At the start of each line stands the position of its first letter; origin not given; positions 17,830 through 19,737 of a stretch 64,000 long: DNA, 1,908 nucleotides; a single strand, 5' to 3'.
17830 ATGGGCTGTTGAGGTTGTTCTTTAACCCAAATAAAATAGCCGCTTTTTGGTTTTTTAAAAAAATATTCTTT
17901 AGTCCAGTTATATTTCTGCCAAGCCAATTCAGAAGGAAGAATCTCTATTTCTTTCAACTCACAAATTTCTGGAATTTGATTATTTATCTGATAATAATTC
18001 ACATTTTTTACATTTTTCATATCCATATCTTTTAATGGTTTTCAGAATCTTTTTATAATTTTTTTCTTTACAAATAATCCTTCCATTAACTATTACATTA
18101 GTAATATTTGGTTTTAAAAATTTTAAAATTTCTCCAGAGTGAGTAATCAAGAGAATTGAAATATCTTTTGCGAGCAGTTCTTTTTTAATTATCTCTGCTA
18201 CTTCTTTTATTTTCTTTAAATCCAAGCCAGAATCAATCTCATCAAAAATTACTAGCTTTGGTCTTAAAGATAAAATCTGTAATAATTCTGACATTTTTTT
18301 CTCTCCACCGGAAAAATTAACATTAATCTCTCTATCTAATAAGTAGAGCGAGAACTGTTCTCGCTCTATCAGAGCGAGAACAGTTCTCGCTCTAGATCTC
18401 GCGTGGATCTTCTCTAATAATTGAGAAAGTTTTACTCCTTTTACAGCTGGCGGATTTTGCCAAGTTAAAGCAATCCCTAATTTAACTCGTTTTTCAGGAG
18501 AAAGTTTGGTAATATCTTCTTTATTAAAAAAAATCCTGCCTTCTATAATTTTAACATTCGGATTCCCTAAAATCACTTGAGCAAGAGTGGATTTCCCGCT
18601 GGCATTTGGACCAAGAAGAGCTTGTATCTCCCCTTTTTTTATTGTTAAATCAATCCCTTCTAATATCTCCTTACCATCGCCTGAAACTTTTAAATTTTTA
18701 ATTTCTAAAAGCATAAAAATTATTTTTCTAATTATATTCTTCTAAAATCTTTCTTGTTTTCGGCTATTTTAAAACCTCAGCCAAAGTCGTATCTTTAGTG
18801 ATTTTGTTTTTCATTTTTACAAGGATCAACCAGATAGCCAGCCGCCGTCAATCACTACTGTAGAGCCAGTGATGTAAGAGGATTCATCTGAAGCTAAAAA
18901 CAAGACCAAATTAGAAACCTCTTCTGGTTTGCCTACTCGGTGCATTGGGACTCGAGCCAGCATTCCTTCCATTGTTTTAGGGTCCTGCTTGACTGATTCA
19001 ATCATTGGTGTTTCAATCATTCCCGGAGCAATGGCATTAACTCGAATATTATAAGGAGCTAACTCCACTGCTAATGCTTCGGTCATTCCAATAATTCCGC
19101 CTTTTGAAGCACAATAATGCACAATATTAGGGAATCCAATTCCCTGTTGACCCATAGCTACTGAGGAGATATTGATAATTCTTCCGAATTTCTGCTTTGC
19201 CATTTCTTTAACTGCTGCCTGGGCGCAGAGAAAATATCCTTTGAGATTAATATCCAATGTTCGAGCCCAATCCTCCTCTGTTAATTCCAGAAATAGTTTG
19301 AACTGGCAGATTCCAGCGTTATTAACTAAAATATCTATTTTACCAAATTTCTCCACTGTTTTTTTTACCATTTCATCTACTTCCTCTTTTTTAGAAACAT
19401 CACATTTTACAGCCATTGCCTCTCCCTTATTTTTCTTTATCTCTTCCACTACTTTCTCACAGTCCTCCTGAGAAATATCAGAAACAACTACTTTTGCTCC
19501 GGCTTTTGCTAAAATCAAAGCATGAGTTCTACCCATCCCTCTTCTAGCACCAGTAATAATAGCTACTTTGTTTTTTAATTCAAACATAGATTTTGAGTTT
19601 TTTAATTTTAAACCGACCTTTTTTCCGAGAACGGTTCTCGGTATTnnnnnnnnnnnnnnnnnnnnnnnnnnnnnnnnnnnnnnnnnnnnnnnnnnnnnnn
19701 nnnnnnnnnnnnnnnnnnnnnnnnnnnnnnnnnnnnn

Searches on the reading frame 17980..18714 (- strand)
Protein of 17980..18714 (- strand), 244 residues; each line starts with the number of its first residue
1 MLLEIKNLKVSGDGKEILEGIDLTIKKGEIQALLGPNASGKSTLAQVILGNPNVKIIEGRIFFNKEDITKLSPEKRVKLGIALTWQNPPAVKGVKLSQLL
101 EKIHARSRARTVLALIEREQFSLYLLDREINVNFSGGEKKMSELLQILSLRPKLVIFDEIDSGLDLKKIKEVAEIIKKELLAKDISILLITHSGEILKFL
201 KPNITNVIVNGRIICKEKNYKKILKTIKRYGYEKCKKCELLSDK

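Call 8: search_protein_families(library=pfam, proteins=[window:17980-18714:-])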
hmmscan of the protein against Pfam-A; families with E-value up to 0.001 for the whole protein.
window:17980-18714:- (244 aa): 3 families
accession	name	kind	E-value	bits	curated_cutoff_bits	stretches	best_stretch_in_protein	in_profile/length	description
PF00005.33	ABC_tran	-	3.3e-20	73.5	25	1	18-159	1-134/137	ABC transporter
PF13304.12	AAA_21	-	6.5e-12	46.6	27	1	133-196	237-302/304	AAA domain, putative AbiEii toxin, Type IV TA system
PF02463.25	SMC_N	-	2.6e-10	40.5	40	1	29-200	25-205/220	RecF/RecN/SMC N terminal domain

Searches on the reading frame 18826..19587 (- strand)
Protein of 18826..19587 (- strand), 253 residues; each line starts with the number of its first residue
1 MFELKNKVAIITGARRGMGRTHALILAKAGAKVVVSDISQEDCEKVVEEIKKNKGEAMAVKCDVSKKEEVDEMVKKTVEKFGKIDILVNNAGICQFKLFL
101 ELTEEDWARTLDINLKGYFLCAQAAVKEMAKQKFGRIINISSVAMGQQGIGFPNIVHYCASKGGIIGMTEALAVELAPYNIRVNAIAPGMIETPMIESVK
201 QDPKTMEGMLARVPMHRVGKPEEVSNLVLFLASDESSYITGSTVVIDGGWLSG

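Call 8: search_protein_families(library=pfam, proteins=[window:18826-19587:-])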
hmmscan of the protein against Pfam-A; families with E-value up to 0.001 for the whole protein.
window:18826-19587:- (253 aa): 6 families
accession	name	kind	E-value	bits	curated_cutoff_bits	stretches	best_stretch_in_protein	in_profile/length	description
PF13561.12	adh_short_C2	-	8.9e-78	261.5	27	1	13-250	1-235/236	Enoyl-(Acyl carrier protein) reductase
PF00106.31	adh_short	-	5.6e-67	225.4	26.6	1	7-202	1-193/195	short chain dehydrogenase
PF08659.16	KR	-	3.4e-15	56.9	22.6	1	10-144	4-138/180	KR domain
PF23441.1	SDR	-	2.1e-10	40.8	27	1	5-249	6-254/258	SDR-like rossmann domain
PF02737.24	3HCDH_N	-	0.00025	21.4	22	1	18-75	10-65/180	3-hydroxyacyl-CoA dehydrogenase, NAD binding domain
PF03435.24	Sacchrp_dh_NADP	-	0.00093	20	25.1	0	17-115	8-100/129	Saccharopine dehydrogenase NADP binding domain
